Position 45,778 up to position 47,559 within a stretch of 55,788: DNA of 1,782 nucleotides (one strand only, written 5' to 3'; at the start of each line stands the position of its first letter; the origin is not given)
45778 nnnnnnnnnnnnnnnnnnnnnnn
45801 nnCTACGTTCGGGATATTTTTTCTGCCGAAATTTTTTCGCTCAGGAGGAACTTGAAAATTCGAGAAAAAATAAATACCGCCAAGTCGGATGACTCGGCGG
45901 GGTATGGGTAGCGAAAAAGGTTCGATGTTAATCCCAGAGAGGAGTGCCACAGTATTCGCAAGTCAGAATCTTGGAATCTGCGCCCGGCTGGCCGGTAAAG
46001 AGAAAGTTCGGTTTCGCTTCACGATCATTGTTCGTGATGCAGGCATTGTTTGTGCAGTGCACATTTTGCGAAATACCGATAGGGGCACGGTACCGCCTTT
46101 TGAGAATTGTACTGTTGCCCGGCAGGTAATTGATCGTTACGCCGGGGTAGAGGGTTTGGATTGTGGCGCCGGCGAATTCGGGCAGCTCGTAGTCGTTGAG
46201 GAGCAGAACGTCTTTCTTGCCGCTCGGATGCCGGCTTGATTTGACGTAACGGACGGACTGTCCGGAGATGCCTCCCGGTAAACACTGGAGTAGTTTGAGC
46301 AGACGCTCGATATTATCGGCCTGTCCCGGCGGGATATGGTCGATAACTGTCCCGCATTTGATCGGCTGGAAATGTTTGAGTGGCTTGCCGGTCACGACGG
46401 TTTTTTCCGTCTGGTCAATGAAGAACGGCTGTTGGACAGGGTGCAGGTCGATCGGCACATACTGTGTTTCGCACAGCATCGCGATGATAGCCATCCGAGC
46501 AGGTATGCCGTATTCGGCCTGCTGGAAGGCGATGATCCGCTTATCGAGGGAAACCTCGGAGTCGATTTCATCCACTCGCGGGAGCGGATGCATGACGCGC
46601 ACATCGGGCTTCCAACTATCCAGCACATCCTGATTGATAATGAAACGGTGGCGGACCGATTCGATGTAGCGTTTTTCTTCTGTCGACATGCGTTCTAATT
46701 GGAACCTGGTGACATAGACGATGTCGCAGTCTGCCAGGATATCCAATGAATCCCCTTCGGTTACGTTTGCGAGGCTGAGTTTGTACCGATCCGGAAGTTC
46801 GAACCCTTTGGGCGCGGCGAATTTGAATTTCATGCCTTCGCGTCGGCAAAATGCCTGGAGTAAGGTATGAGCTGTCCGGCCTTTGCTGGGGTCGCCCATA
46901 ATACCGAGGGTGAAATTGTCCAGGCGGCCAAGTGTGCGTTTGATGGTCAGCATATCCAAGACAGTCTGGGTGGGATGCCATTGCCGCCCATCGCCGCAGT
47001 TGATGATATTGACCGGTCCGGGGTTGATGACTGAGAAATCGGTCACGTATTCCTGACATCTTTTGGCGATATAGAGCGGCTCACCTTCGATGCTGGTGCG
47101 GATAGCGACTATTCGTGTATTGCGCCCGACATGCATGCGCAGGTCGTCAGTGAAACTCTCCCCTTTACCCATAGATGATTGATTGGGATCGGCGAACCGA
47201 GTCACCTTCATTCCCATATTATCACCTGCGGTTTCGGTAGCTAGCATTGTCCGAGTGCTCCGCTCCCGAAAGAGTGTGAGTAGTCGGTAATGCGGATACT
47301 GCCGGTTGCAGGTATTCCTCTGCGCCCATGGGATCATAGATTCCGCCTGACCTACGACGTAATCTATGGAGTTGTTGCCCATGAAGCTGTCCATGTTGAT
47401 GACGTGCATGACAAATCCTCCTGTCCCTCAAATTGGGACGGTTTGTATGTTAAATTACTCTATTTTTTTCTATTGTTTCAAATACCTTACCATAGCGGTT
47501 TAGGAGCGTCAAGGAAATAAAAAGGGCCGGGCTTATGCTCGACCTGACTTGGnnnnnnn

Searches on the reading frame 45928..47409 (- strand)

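Call 68: search_protein_families(library=pfam, proteins=[window:45928-47409:-], max_evalue=0.00001)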
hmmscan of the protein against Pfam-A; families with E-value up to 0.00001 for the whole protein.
window:45928-47409:- (493 aa): 4 families
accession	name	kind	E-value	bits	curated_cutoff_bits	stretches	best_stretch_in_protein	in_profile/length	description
PF00185.30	OTCace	-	1.6e-25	90.4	29.4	1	165-311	2-156/157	Aspartate/ornithine carbamoyltransferase, Asp/Orn binding domain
PF02729.26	OTCace_N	-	7.1e-22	78.5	29.9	1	11-157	10-147/148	Aspartate/ornithine carbamoyltransferase, carbamoyl-P binding domain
PF01948.23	PyrI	-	4e-08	33.8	25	1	348-438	4-90/93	Aspartate carbamoyltransferase regulatory chain, allosteric domain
PF02748.20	PyrI_C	-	3.1e-07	30.6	23.4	1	449-490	5-42/48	Aspartate carbamoyltransferase regulatory chain, metal binding domain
